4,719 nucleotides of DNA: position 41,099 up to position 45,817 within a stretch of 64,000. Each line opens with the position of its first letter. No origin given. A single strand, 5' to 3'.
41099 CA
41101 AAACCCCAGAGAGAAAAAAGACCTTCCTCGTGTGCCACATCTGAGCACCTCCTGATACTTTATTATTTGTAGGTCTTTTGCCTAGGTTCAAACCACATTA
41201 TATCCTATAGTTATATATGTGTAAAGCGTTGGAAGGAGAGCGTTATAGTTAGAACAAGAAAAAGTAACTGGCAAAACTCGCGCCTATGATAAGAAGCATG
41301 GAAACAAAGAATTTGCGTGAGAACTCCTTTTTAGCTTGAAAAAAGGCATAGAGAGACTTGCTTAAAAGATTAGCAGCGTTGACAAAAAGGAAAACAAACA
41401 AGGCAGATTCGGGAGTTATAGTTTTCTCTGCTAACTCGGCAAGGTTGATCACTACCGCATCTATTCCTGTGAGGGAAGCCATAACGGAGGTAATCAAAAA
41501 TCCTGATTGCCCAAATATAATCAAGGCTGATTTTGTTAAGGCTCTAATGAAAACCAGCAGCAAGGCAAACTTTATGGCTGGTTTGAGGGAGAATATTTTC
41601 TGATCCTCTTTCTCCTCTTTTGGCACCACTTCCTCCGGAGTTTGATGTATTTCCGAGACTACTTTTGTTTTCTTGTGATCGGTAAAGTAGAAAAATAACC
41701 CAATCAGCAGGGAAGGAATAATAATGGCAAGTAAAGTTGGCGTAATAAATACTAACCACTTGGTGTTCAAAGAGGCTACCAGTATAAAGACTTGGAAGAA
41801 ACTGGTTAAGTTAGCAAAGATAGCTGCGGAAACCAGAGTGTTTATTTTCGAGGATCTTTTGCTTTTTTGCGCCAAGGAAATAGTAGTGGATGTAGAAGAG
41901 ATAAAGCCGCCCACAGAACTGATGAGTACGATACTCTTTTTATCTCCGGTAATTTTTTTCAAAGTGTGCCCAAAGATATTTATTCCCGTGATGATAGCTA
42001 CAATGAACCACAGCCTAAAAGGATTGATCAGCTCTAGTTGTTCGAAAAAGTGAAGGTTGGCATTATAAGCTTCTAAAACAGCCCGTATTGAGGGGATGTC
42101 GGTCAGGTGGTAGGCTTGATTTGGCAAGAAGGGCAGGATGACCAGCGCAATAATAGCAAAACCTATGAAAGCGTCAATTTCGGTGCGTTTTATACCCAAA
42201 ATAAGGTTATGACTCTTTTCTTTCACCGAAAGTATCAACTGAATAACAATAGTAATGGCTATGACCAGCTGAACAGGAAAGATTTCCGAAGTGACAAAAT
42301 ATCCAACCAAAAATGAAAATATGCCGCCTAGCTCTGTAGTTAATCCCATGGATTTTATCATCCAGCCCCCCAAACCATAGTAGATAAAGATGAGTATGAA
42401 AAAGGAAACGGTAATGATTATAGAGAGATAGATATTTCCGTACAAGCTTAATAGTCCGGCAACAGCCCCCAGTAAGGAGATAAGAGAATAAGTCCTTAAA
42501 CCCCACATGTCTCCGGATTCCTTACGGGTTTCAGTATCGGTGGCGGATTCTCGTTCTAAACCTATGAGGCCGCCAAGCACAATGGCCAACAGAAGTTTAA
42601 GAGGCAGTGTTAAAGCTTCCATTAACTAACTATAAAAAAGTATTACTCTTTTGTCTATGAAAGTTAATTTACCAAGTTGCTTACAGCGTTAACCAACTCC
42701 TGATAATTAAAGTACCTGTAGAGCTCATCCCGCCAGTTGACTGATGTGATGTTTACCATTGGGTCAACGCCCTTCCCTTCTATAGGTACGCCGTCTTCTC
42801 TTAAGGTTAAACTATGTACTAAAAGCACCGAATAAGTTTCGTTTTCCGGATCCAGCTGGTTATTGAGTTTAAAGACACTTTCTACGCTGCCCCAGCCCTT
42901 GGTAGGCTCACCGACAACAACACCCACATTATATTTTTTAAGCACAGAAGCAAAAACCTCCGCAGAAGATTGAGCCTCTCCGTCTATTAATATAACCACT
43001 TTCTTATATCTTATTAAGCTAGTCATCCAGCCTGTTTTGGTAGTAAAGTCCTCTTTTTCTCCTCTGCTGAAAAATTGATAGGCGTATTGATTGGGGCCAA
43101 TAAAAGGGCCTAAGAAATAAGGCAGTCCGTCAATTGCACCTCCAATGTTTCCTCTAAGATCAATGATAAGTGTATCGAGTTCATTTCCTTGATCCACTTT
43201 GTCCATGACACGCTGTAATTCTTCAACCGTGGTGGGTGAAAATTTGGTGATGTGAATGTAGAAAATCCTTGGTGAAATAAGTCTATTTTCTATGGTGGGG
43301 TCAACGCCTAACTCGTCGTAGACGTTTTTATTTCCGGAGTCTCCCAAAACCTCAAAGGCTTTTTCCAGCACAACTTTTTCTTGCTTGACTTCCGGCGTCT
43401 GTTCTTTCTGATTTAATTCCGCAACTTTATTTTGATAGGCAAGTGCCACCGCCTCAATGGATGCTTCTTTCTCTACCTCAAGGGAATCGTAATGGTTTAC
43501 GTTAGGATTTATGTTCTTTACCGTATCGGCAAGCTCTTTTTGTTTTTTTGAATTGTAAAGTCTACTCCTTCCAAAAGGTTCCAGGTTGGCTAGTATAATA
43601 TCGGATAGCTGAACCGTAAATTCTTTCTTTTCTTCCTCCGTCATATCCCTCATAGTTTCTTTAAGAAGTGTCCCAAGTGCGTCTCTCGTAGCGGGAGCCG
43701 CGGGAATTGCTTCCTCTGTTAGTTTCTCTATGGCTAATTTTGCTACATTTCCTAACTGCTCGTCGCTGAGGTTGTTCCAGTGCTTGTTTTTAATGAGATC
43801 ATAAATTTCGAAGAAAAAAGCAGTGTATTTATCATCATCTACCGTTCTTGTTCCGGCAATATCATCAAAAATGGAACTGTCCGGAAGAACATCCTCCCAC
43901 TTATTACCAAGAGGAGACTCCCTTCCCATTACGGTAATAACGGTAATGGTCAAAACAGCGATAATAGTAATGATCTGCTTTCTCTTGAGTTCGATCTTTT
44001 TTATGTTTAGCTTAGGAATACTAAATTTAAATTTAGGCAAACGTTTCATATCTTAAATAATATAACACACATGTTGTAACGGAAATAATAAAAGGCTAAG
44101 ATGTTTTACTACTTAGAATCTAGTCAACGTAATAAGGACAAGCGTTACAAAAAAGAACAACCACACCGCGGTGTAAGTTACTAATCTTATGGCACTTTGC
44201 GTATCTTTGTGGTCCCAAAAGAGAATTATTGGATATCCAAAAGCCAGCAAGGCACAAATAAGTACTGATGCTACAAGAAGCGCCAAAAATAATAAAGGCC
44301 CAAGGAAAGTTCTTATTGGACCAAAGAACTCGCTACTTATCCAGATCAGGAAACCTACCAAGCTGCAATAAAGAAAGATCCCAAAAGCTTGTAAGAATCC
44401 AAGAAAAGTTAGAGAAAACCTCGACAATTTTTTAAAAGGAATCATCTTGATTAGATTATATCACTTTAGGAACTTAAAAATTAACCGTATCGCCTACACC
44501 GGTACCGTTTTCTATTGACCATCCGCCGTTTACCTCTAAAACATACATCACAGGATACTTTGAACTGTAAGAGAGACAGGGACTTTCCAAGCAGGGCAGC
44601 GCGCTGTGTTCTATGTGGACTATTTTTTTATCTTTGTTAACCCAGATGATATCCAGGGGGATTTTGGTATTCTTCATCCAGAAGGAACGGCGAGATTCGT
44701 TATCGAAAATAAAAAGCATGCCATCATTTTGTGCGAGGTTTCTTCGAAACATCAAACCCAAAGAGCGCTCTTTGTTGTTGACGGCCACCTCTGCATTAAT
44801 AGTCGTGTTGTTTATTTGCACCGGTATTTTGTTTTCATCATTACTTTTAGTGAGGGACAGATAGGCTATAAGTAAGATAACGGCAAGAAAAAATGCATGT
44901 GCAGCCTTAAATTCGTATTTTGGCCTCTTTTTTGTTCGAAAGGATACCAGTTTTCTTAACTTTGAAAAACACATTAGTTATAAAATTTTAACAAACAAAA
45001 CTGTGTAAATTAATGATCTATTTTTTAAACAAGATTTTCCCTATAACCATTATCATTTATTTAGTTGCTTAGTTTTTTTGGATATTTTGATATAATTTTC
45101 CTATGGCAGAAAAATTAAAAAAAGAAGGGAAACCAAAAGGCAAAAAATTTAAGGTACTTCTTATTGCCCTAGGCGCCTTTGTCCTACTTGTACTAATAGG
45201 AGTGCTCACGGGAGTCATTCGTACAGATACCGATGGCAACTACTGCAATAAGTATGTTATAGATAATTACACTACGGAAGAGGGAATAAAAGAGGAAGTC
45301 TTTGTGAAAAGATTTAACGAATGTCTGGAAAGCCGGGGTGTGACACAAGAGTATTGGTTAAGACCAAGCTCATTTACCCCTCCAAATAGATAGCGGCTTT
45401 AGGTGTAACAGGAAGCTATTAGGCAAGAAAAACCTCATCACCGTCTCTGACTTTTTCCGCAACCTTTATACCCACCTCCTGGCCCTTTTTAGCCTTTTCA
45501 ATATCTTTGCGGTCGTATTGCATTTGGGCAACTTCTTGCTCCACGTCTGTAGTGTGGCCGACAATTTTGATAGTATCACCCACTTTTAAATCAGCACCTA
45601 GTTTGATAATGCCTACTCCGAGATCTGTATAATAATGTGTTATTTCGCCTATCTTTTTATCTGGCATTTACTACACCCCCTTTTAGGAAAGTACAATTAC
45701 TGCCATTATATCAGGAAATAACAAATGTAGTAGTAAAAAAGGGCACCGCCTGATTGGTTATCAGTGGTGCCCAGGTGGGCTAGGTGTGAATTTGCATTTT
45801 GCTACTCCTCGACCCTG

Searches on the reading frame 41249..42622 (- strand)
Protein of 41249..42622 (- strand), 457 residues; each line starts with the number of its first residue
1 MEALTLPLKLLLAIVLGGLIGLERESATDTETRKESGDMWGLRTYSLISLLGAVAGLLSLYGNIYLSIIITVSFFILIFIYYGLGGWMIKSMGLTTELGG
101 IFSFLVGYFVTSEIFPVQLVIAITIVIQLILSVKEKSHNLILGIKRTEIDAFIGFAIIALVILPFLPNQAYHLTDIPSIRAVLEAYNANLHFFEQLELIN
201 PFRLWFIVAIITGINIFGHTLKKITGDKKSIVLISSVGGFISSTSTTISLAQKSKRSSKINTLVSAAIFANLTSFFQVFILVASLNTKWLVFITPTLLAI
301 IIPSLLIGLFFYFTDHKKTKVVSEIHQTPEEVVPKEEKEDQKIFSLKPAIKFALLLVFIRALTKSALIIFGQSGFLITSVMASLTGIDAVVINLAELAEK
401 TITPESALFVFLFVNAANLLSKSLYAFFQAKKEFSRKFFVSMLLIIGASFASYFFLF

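Call 9: search_protein_families(library=pfam, proteins=[window:41249-42622:-], max_evalue=0.01)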
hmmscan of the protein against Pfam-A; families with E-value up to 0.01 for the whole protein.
window:41249-42622:- (457 aa): 3 families
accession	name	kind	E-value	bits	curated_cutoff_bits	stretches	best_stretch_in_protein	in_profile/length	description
PF13194.11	DUF4010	-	4.8e-36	124.9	30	1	210-428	2-208/210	Domain of unknown function (DUF4010)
PF02308.21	MgtC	-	8.6e-15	55.6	31.4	1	10-138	1-119/121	MgtC family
PF06218.16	NPR2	-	0.009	15.3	27.5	0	189-394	257-425/440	Nitrogen permease regulator 2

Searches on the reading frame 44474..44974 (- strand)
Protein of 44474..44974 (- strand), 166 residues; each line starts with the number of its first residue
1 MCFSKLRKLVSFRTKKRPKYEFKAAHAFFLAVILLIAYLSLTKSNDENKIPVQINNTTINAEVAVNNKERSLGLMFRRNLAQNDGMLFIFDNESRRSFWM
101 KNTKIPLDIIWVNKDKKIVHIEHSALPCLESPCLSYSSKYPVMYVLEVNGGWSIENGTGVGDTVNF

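Call 9: search_protein_families(library=pfam, proteins=[window:44474-44974:-], max_evalue=0.01)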
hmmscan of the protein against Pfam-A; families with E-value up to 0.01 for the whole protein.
window:44474-44974:- (166 aa): 1 family
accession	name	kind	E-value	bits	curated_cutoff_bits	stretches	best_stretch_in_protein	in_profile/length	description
PF02643.20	DUF192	-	6.1e-34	116.5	27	1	59-166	1-96/96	Uncharacterized ACR, COG1430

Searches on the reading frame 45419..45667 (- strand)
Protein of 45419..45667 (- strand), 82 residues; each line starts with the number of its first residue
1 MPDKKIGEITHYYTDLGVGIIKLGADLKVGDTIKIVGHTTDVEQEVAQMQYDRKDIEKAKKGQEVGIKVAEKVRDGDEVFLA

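Call 9: search_protein_families(library=pfam, proteins=[window:45419-45667:-], max_evalue=0.01)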
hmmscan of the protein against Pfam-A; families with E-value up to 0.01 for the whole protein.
window:45419-45667:- (82 aa): 4 families
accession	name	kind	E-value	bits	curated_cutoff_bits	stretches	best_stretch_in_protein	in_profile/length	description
PF03144.31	GTP_EFTU_D2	-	5.6e-05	23.9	30.3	1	27-70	13-59/73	Elongation factor Tu domain 2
PF16325.11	Peptidase_U32_C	-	0.00085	19.9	28.2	1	6-77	6-80/83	Peptidase family U32 C-terminal domain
PF01472.26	PUA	-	0.0015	18.8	24.8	1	18-67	22-70/74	PUA domain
PF14578.12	GTP_EFTU_D4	-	0.0016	18.8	23.8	1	23-76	26-76/86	Elongation factor Tu domain 4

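Call 64: search_solved_structures(query=window:45419-45667:-, max_evalue=10, show_alignments=2)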
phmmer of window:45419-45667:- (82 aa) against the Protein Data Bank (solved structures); distinct sequences matched with E-value up to 10: 19.
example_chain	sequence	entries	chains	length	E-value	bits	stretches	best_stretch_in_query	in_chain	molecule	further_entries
7a5g_Z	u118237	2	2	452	0.25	15.2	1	22-70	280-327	Elongation factor Tu, mitochondrial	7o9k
9pra_Ag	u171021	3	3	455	0.25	15.1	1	22-70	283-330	Elongation factor Tu, mitochondrial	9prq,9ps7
2xhc_A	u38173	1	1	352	0.3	14.9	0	32-68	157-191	TRANSCRIPTION ANTITERMINATION PROTEIN NUSG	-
2xha_A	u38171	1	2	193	0.91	13.3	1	31-68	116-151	TRANSCRIPTION ANTITERMINATION PROTEIN NUSG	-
4ac9_A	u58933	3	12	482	1.1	13.1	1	20-69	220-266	MJ0495-LIKE PROTEIN | TRANSLATION ELONGATION FACTOR SELB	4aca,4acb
1xb2_A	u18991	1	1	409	1.2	12.9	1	21-70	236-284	Elongation factor Tu, mitochondrial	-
1d2e_A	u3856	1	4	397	1.3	12.9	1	21-70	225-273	ELONGATION FACTOR TU (EF-TU)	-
1aip_A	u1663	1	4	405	1.3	12.8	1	17-70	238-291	ELONGATION FACTOR TU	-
2c77_A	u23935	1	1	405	1.4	12.7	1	17-70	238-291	ELONGATION FACTOR TU-B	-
4v5q_AZ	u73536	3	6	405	1.5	12.7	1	17-70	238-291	ELONGATION FACTOR TU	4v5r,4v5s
4v5g_AZ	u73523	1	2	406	1.5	12.6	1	17-70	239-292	ELONGATION FACTOR TU-A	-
1exm_A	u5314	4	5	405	1.6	12.6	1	17-70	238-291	ELONGATION FACTOR TU (EF-TU) | ELONGATION FACTOR TU | Elongation factor Tu-A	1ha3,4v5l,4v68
4lbv_A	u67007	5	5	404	1.6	12.5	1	17-70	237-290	Elongation factor Tu-A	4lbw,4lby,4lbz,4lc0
2c78_A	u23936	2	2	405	1.6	12.5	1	17-70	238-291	ELONGATION FACTOR TU-A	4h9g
4v5p_AZ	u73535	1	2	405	1.6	12.5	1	17-70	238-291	ELONGATION FACTOR TU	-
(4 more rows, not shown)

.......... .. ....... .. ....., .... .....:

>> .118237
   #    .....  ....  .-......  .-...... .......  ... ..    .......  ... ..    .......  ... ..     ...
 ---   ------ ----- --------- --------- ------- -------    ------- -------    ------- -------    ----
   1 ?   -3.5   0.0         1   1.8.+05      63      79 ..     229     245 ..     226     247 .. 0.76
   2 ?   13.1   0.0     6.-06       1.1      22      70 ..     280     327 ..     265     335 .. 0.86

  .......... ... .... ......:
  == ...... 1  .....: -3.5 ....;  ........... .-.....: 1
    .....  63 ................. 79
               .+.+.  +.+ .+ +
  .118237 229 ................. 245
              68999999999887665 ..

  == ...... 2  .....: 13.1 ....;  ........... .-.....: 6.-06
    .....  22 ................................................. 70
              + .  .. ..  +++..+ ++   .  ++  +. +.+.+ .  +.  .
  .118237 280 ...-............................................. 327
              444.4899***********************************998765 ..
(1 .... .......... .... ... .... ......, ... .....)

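Call 65: find_related_loci(query=A1, collection=metagenome_contigs, flank=6000)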
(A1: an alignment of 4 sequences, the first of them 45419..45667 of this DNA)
Query A1 (82 aa) in metagenome_contigs; peptide patterns used: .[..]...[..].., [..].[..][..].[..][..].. (x = any residue, [..] = any of these).
599 stretches matched a pattern (row limit reached: there are more); 494 encode a relative of the query (tblastn E <= 1e-3); the best 80 are kept; 80 distinct loci.
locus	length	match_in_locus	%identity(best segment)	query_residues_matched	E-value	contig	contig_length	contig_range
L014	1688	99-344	100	1-82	4e-50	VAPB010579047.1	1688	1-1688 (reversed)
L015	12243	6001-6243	64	1-81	5e-35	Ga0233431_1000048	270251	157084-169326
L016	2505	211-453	67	1-81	7e-33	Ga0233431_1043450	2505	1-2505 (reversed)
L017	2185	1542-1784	65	1-81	2e-31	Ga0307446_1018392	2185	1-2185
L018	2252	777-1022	62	1-82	3e-30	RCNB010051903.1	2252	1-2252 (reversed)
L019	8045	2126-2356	65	3-79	9e-30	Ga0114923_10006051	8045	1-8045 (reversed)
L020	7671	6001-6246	59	1-82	1e-28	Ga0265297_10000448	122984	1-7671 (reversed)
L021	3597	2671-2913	60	1-81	1e-28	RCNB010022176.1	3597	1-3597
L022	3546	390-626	63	3-81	4e-28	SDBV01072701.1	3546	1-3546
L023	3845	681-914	62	3-80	8e-28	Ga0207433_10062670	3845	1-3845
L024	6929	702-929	62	5-80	1e-27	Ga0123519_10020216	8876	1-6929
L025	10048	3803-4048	57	1-82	1e-27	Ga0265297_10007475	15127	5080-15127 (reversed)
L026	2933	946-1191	55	1-82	2e-27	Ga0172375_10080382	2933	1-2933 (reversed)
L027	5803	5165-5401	56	1-79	2e-27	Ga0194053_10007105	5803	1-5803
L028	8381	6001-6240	58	1-80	4e-27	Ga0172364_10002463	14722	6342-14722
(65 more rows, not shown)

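Call 91: search_protein_families(library=phrogs, proteins=[window:45419-45667:-], max_evalue=0.001)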
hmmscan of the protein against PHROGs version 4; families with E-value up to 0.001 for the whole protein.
window:45419-45667:- (82 aa): 0 families
